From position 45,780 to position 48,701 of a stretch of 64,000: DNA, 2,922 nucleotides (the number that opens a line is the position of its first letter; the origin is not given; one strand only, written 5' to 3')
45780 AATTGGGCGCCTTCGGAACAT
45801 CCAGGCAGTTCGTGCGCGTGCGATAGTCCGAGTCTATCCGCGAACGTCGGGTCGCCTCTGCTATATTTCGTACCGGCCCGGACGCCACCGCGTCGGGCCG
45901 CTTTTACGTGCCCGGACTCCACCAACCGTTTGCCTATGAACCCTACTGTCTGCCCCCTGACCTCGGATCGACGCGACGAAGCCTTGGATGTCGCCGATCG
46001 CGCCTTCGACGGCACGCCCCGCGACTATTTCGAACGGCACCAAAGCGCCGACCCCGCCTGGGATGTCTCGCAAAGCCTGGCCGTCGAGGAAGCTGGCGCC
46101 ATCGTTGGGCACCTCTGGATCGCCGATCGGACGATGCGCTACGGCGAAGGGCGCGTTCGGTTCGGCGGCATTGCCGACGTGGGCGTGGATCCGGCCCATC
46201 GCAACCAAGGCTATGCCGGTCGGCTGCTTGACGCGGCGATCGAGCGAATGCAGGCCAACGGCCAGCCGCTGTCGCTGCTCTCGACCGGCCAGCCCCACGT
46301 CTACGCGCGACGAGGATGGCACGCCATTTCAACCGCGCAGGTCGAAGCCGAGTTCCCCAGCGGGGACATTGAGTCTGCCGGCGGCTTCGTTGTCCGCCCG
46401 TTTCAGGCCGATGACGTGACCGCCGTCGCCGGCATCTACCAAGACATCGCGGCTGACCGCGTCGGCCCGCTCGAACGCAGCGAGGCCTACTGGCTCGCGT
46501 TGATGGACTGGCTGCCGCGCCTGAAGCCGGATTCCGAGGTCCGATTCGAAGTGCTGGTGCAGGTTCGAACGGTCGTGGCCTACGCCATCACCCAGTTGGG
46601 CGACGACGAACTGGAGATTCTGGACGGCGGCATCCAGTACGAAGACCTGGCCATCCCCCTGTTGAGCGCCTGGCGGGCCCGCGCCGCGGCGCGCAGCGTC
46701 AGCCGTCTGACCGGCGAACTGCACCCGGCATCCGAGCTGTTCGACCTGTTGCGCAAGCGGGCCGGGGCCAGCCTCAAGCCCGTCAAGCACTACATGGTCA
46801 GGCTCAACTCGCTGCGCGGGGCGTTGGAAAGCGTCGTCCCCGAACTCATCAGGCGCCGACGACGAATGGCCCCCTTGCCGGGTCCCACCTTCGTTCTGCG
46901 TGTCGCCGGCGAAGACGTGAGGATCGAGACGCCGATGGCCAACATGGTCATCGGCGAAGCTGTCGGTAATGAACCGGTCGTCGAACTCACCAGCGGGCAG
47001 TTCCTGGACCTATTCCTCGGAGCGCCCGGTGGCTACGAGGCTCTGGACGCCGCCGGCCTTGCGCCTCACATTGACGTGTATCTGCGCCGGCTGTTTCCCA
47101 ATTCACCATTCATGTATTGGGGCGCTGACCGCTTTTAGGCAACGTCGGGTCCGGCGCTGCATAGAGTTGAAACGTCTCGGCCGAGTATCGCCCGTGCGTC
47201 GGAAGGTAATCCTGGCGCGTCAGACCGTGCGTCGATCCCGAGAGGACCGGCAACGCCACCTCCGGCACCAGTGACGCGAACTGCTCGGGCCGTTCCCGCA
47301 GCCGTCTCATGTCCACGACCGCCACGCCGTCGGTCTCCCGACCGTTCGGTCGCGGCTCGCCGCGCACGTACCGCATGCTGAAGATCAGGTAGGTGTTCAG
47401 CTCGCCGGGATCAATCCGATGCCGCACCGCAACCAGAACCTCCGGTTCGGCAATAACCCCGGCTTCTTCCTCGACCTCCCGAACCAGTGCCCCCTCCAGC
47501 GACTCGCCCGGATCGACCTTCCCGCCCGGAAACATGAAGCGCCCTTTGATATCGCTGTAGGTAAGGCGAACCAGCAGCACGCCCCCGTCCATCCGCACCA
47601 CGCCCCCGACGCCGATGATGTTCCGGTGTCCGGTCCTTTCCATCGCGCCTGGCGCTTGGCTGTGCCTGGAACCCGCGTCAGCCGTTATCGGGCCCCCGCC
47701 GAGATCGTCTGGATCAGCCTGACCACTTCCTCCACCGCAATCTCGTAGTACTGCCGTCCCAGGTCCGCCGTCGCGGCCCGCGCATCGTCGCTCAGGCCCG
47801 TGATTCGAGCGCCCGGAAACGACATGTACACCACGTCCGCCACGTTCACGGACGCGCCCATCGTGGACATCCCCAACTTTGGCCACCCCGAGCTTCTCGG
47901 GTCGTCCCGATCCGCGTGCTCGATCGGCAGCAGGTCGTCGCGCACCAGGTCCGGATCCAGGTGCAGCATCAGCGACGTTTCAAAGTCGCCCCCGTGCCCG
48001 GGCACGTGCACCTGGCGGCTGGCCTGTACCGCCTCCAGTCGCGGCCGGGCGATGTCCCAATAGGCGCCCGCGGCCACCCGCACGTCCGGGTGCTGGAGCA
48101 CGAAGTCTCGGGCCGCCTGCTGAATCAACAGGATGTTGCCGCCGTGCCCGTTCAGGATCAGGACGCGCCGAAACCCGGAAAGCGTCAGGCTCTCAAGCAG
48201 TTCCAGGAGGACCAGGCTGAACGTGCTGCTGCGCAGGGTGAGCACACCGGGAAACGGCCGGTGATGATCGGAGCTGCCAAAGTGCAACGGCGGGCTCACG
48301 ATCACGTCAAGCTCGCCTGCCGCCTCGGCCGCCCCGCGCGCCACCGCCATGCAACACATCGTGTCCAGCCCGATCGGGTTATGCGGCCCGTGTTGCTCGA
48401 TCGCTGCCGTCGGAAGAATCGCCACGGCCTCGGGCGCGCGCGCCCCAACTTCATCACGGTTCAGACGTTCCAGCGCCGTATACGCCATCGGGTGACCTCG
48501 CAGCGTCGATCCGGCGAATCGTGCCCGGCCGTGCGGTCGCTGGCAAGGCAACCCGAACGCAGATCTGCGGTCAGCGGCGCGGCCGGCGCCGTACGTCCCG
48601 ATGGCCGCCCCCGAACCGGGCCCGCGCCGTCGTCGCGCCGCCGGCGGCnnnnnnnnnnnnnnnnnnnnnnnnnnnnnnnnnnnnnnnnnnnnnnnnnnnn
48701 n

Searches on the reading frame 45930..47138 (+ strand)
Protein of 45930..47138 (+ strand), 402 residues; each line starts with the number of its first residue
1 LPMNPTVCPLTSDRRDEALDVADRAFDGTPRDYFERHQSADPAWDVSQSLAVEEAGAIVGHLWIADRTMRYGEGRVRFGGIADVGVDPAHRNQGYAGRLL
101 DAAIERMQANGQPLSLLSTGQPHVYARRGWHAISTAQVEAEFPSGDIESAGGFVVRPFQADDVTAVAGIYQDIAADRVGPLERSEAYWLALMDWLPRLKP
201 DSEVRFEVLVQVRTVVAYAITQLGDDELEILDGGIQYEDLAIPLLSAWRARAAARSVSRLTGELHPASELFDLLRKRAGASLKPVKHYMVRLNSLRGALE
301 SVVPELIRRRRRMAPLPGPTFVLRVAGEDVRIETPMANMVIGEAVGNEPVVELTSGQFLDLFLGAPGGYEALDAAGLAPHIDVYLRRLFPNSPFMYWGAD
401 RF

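Call 5: search_protein_families(library=pfam, proteins=[window:45930-47138:+], max_evalue=0.01)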
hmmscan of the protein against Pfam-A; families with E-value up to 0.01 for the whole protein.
window:45930-47138:+ (402 aa): 5 families
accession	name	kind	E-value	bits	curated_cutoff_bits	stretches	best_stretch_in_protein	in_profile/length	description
PF13527.13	Acetyltransf_9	-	1.8e-23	83.4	25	1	9-131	4-125/127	Acetyltransferase (GNAT) domain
PF00583.31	Acetyltransf_1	-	1.3e-09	38.8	20.7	1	33-114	16-95/116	Acetyltransferase (GNAT) family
PF13508.13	Acetyltransf_7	-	2e-07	31.7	27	1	50-131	6-83/84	Acetyltransferase (GNAT) domain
PF13673.13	Acetyltransf_10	-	0.00033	21.1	23.6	1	49-139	33-116/128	Acetyltransferase (GNAT) domain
PF14542.12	Acetyltransf_CG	-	0.0023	18.5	30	1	84-112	30-58/80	GCN5-related N-acetyl-transferase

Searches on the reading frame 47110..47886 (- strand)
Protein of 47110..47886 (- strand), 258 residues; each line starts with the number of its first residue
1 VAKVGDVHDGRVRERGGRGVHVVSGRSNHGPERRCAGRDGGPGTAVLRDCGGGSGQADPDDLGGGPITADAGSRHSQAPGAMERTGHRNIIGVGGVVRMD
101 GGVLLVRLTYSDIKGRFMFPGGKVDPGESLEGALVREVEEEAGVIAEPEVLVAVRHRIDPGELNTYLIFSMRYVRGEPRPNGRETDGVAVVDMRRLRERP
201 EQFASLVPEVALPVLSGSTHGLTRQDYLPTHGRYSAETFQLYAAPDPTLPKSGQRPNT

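Call 5: search_protein_families(library=pfam, proteins=[window:47110-47886:-], max_evalue=0.01)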
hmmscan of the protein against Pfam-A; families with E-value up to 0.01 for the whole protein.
window:47110-47886:- (258 aa): 3 families
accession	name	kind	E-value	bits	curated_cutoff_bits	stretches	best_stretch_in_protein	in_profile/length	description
PF00293.34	NUDIX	-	1.1e-16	61.5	21.1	1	91-196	4-118/134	NUDIX domain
PF22327.2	Nudt16-like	-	0.00038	20.9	27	1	114-149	32-68/161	U8 snoRNA-decapping enzyme-like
PF14815.12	NUDIX_4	-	0.0082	16.4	35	0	98-187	6-89/113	NUDIX domain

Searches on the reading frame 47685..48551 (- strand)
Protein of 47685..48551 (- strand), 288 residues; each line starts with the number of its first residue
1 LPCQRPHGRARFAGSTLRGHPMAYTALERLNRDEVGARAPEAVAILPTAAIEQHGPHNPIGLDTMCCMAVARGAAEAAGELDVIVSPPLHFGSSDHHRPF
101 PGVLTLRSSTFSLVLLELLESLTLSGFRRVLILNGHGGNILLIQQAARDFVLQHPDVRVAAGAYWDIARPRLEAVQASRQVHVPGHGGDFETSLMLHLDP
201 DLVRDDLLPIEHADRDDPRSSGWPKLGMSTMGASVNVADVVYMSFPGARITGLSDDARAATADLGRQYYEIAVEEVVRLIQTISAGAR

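Call 7: search_protein_families(library=pfam, proteins=[window:47685-48551:-], max_evalue=0.001)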
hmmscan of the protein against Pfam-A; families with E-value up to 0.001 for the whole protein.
window:47685-48551:- (288 aa): 1 family
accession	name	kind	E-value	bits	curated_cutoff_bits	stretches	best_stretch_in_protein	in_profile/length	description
PF02633.19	Creatininase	-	4.4e-58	197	31.3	1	29-280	2-238/238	Creatinine amidohydrolase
